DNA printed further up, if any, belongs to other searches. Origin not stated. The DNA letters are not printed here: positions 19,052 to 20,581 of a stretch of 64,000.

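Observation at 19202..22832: HMGS + ECH1 + ECH2 + enoyl reductase could be an ACP-bound route to an isovaleryl (iso-branched) starter unit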

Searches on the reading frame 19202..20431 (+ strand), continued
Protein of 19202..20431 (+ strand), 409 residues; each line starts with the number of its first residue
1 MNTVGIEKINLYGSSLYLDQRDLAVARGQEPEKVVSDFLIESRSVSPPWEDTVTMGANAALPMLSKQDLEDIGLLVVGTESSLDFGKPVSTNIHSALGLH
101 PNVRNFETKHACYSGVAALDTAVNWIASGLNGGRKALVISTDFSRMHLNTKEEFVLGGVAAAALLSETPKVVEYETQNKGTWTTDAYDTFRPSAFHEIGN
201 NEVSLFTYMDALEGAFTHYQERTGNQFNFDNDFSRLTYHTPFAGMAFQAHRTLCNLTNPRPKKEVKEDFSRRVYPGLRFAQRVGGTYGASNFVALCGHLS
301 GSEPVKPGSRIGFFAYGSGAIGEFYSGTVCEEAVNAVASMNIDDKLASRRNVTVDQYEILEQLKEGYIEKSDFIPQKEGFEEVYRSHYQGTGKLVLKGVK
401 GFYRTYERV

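Call 51: search_protein_families(library=pfam, proteins=[L031:3912-5507:+, L031:5507-6697:+, L031:6942-7877:+, L031:7896-8504:+, L031:8643-9170:+, L031:9255-9764:+, L031:12248-13075:-, L029:2707-9636:+, L021:5310-7040:-, L069:8935-9933:+], max_evalue=0.00001)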
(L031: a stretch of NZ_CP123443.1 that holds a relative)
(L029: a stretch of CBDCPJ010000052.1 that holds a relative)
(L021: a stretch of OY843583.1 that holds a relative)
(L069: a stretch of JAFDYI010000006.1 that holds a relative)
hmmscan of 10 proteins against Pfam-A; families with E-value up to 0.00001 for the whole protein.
L031:3912-5507:+ (531 aa): 2 families
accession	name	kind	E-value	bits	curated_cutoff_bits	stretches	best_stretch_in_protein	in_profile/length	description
PF00005.33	ABC_tran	-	3.2e-50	170.7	25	2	43-191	2-137/137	ABC transporter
PF13304.12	AAA_21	-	1.8e-10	41.8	27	0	161-220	236-298/304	AAA domain, putative AbiEii toxin, Type IV TA system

L031:5507-6697:+ (396 aa): 1 family
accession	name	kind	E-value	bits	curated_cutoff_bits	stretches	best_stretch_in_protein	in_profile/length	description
PF02653.21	BPD_transp_2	-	1e-37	130.2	26.8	1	86-363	2-268/269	Branched-chain amino acid transport system / permease component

L031:6942-7877:+ (311 aa): 1 family
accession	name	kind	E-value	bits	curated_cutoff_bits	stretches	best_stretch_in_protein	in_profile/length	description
PF02653.21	BPD_transp_2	-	1.9e-37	129.3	26.8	1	14-287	7-267/269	Branched-chain amino acid transport system / permease component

L031:7896-8504:+ (202 aa): 1 family
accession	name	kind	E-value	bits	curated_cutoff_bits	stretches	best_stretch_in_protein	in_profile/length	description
PF01219.24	DAGK_prokar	-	9.8e-31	106.1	22.3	1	90-190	2-102/102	Prokaryotic diacylglycerol kinase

L031:8643-9170:+ (175 aa): 1 family
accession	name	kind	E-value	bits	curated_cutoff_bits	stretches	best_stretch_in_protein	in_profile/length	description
PF09917.15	DUF2147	-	9.2e-30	104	27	1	52-166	1-112/112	Uncharacterized protein conserved in bacteria (DUF2147)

L031:9255-9764:+ (169 aa): 2 families
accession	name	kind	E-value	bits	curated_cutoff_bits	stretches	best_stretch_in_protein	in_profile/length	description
PF00881.29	Nitroreductase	-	1.8e-15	57.9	23.5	1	16-62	12-58/167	Nitroreductase family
PF14512.11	TM1586_NiRdase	-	2.3e-06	27.8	27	0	17-50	154-186/215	Putative TM nitroreductase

L031:12248-13075:- (275 aa): 4 families
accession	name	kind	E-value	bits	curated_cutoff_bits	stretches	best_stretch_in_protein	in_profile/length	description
PF13344.12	Hydrolase_6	-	2.4e-26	92.1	27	1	20-119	1-100/101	Haloacid dehalogenase-like hydrolase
PF13242.12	Hydrolase_like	-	3.3e-21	75.4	22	1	192-264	2-74/75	HAD-hyrolase-like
PF00702.32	Hydrolase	-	1.2e-13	52.3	26.4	1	18-232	2-191/191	haloacid dehalogenase-like hydrolase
PF13419.12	HAD_2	-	7e-07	30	23.8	0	182-238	123-178/178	Haloacid dehalogenase-like hydrolase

L029:2707-9636:+ (2309 aa): 2 families
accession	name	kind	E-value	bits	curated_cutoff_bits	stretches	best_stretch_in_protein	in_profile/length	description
PF07581.17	Glug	-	6.3e-25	86.3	20.5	0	1140-1164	2-27/28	The GLUG motif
PF00028.23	Cadherin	-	3.9e-14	53.3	28.8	0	166-230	9-72/93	Cadherin domain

L021:5310-7040:- (576 aa): 4 families
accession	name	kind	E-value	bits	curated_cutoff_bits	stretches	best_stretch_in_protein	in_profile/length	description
PF22599.2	SecDF_P1_head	-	1.4e-24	86.6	27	1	293-388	18-114/114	SecDF, P1 head subdomain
PF02355.23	SecD_SecF_C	-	1.9e-20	73.5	20.5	1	389-559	12-185/189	Protein export membrane protein SecD/SecF, C-terminal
PF21760.3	SecD_1st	-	3.2e-15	55.8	27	1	178-234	4-60/60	Protein translocase subunit SecDF, P1 domain, N-terminal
PF03176.21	MMPL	-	5.4e-07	29.3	20.5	1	410-549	145-291/333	MMPL family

L069:8935-9933:+ (332 aa): 2 families
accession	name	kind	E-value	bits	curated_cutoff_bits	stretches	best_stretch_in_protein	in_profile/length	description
PF02800.25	Gp_dh_C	-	1.2e-57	194.4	24.4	1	159-312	2-158/158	Glyceraldehyde 3-phosphate dehydrogenase, C-terminal domain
PF00044.30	Gp_dh_N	-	1.1e-40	138.4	31.7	1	5-103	2-100/101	Glyceraldehyde 3-phosphate dehydrogenase, NAD binding domain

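Call 60: search_protein_families(library=pfam, proteins=[L038:3368-5482:+, L038:5546-5878:+, L038:14849-15883:+, L038:15991-16782:+, L038:16865-17809:+, L038:17910-19709:+, L038:19892-21208:+, L037:12919-14001:+, L046:14628-15728:+, L057:14990-16300:+], max_evalue=0.0001)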
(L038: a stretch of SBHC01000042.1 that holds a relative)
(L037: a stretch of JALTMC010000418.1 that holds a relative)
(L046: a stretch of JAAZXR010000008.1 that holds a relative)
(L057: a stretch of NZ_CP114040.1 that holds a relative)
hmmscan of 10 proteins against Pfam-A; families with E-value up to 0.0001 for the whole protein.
L038:3368-5482:+ (704 aa): 6 families
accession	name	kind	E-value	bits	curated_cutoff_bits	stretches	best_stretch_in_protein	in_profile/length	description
PF13646.12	HEAT_2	-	4.3e-47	158.8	27.7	4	215-298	3-87/88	HEAT repeats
PF00160.26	Pro_isomerase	-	8.5e-36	124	21.7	1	551-677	4-141/159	Cyclophilin type peptidyl-prolyl cis-trans isomerase/CLD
PF02985.28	HEAT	-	6.8e-27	91.4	23.5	0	110-136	2-28/31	HEAT repeat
PF13513.12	HEAT_EZ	-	6.4e-17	62.1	27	0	57-95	7-55/55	HEAT-like repeat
PF03130.22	HEAT_PBS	-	1.9e-13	49.8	20.9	0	54-76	2-24/27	PBS lyase HEAT-like repeat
PF12717.13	Cnd1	-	8.8e-10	39.3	26.4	0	68-133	21-83/162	non-SMC mitotic condensation complex subunit 1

L038:5546-5878:+ (110 aa): 0 families

L038:14849-15883:+ (344 aa): 1 family
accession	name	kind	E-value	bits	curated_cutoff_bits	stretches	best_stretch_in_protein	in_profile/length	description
PF00753.33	Lactamase_B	-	8.1e-17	62.2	22.7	1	36-256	2-196/196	Metallo-beta-lactamase superfamily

L038:15991-16782:+ (263 aa): 1 family
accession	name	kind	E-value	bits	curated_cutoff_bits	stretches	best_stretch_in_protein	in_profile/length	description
PF19630.5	DUF6134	-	3.9e-10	40.6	27.9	1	64-255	1-182/184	Domain of unknown function (DUF6134)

L038:16865-17809:+ (314 aa): 0 families

L038:17910-19709:+ (599 aa): 5 families
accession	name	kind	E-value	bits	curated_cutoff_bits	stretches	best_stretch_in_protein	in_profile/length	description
PF12806.12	Acyl-CoA_dh_C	-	7.7e-35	120.2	30.3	1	468-594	2-123/124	Acetyl-CoA dehydrogenase C-terminal like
PF00441.29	Acyl-CoA_dh_1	-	1.3e-21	77.7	22.4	1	283-449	1-143/150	Acyl-CoA dehydrogenase, C-terminal domain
PF02771.21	Acyl-CoA_dh_N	-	2.6e-14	54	22.9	1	36-155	3-112/113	Acyl-CoA dehydrogenase, N-terminal domain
PF02770.24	Acyl-CoA_dh_M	-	1.2e-12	48.3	33.3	1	161-268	2-94/97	Acyl-CoA dehydrogenase, middle domain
PF08028.16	Acyl-CoA_dh_2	-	1.9e-05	25.4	22.7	1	397-444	86-133/134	Acyl-CoA dehydrogenase, C-terminal domain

L038:19892-21208:+ (439 aa): 0 families

L037:12919-14001:+ (360 aa): 1 family
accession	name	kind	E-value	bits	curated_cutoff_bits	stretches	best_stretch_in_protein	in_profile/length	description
PF00753.33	Lactamase_B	-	1e-21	78.2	22.7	1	38-256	4-196/196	Metallo-beta-lactamase superfamily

L046:14628-15728:+ (366 aa): 3 families
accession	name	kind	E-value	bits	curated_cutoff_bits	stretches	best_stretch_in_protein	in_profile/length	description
PF06071.19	YchF-GTPase_C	-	1.5e-40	137.6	27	1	282-365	1-84/84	Protein of unknown function (DUF933)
PF01926.29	MMR_HSR1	-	6.9e-22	78.1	21.9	1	4-109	1-86/113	50S ribosome-binding GTPase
PF02421.24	FeoB_N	-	2.9e-08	33.8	27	1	4-45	2-43/156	Ferrous iron transport protein B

L057:14990-16300:+ (436 aa): 0 families

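Call 61: search_dna_similar(query=window:19202-20431:+, collection=plasmids, mode=protein, max_rows=25, max_evalue=1e-30)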
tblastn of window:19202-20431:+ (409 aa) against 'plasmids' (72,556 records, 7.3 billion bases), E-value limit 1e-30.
Records with a match: 48; places in all: 54; records where one place covers at least 80% of the query: 47.
Best place of each record, by identity: <60% 48.
By first word of the organism name: Streptomyces 21; Melissococcus 4; Sandaracinus 2; Azospirillum 2; Enterobacter 2; Methylosinus 2; Bacillus 2; Serratia 1; Kitasatospora 1; Photobacterium 1; and 10 more.
By predicted mobility (MOB-suite, as given by PLSDB): non-mobilizable 38; mobilizable 7; conjugative 3.
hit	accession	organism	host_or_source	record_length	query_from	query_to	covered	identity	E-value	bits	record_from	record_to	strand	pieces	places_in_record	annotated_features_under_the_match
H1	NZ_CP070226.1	Sandaracinus amylolyticus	soil sample,soil sample collection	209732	3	407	99%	38.8%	4e-71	249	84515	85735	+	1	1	hydroxymethylglutaryl-CoA synthase | beta-ketoacyl synthase N-terminal-like domain-containing protein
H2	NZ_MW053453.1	Sandaracinus sp.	-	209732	3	407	99%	38.8%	4e-71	249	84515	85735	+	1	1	hydroxymethylglutaryl-CoA synthase | beta-ketoacyl synthase N-terminal-like domain-containing protein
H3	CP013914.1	Serratia fonticola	Sesame,Mono isolate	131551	1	406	99%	38.2%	2e-67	239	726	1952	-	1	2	hydroxymethylglutaryl-CoA synthase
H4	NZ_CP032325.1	Azospirillum argentinense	soil sample,Agricultural field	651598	1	407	100%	37.4%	9e-68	240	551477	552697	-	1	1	hydroxymethylglutaryl-CoA synthase family protein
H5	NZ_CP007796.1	Azospirillum argentinense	Triticum aestivum L.,Root,wheat ...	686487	1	407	100%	37.4%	9e-68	240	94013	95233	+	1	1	hydroxymethylglutaryl-CoA synthase family protein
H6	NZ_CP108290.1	Kitasatospora sp. NBC_00039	-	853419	4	407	99%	37.5%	3e-65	233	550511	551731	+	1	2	hydroxymethylglutaryl-CoA synthase | enoyl-CoA hydratase-related protein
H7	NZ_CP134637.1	Enterobacter ludwigii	Larus michahellis,bacteria,cloaca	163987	2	407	99%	37.1%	2e-69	245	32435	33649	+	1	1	hydroxymethylglutaryl-CoA synthase | beta-ketoacyl synthase N-terminal-like domain-containing protein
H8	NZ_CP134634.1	Enterobacter ludwigii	Larus michahellis,bacteria,cloaca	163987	2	407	99%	37.1%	2e-69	245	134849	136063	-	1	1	hydroxymethylglutaryl-CoA synthase | beta-ketoacyl synthase N-terminal-like domain-containing protein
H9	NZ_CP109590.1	Streptomyces sp. NBC_01361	-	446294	1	406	99%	37.0%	3e-66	236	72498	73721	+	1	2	hydroxymethylglutaryl-CoA synthase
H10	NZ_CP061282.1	Streptomyces xanthii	whole organism,leaf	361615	1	406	99%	37.0%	2e-65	233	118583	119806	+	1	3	hydroxymethylglutaryl-CoA synthase family protein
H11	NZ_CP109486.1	Streptomyces sp. NBC_01445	-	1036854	1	406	99%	36.7%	2e-65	233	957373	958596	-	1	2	record has no annotation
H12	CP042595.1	Streptomyces albogriseolus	single cell,soil from Chengdu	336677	1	406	99%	36.7%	2e-62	224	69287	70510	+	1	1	record has no annotation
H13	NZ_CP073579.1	Photobacterium sp. GJ3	-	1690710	4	407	99%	36.8%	2e-66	236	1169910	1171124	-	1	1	record has no annotation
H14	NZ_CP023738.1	Methylosinus trichosporium OB3b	isolate,soil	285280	3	390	95%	35.7%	2e-69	244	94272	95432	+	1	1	hydroxymethylglutaryl-CoA synthase | beta-ketoacyl synthase N-terminal-like domain-containing protein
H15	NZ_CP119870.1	Methylosinus trichosporium OB3b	Whole Organism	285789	3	390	95%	35.7%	2e-69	244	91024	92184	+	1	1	hydroxymethylglutaryl-CoA synthase | beta-ketoacyl synthase N-terminal-like domain-containing protein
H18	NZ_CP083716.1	Bacillus velezensis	cell culture,Meju, fermented soybean ...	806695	1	360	88%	38.1%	5e-66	235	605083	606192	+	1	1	hydroxymethylglutaryl-CoA synthase family protein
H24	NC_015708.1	Pseudoalteromonas sp. SANK 73390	sea water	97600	4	358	87%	36.7%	2e-65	233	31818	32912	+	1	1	hydroxymethylglutaryl-CoA synthase family protein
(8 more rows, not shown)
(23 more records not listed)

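Call 62: get_annotated_region(hit=H24, flank=5000)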
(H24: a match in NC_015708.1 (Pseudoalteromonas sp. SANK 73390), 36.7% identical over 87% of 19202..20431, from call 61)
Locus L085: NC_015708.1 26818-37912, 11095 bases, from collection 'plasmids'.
description: Pseudoalteromonas sp. SANK 73390 plasmid pTML1, complete sequence
organism: Pseudoalteromonas sp. SANK 73390 (NCBI taxid 747457)
taxonomy: Bacteria; Pseudomonadota; Gammaproteobacteria; Alteromonadales; Pseudoalteromonadaceae; Pseudoalteromonas; Pseudoalteromonas sp. SANK 73390
host: -; source: sea water; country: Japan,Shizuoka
typing (MOB-suite, as given by PLSDB): non-mobilizable
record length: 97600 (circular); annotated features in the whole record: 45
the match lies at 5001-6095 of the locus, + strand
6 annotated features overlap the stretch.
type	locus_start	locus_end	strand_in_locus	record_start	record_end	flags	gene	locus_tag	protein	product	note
CDS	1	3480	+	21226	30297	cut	-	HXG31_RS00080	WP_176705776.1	SDR family NAD(P)-dependent oxidoreductase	-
CDS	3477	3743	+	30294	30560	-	-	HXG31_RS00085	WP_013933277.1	phosphopantetheine-binding protein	-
CDS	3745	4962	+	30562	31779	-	-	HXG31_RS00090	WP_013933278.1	beta-ketoacyl synthase N-terminal-like domain-containing protein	-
CDS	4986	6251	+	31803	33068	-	-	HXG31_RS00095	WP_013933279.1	hydroxymethylglutaryl-CoA synthase family protein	-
CDS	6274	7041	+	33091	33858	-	-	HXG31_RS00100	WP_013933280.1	enoyl-CoA hydratase/isomerase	-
CDS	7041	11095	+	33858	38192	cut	-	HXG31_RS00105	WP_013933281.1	polyketide synthase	GO:0006633 - fatty acid biosynthetic process [Evidence IEA]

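Call 63: get_annotated_region(hit=H18, flank=5000)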
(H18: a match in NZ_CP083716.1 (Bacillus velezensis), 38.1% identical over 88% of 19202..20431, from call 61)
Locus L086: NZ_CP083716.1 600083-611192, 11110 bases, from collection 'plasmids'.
description: Bacillus velezensis strain DMB05 plasmid pDMB05-1, complete sequence
organism: Bacillus velezensis (NCBI taxid 492670)
taxonomy: Bacteria; Bacillota; Bacilli; Bacillales; Bacillaceae; Bacillus; Bacillus velezensis
host: -; source: cell culture,Meju, fermented soybean brick; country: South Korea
typing (MOB-suite, as given by PLSDB): non-mobilizable
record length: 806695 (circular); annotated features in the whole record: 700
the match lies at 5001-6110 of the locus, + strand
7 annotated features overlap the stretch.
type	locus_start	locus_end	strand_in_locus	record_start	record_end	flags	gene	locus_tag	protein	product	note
CDS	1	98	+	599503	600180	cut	-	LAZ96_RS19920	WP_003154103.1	MBL fold metallo-hydrolase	-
CDS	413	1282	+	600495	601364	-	fabD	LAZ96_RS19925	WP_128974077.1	ACP S-malonyltransferase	GO:0006633 - fatty acid biosynthetic process [Evidence IEA]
CDS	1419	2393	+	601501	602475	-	-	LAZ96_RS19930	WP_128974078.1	acyltransferase domain-containing protein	-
CDS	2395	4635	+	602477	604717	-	fabD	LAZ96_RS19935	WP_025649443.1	ACP S-malonyltransferase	GO:0006633 - fatty acid biosynthetic process [Evidence IEA]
CDS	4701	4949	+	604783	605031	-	-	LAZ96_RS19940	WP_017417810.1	acyl carrier protein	-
CDS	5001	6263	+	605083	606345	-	-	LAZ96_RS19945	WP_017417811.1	hydroxymethylglutaryl-CoA synthase family protein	-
CDS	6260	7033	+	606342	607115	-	-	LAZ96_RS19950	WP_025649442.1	enoyl-CoA hydratase/isomerase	-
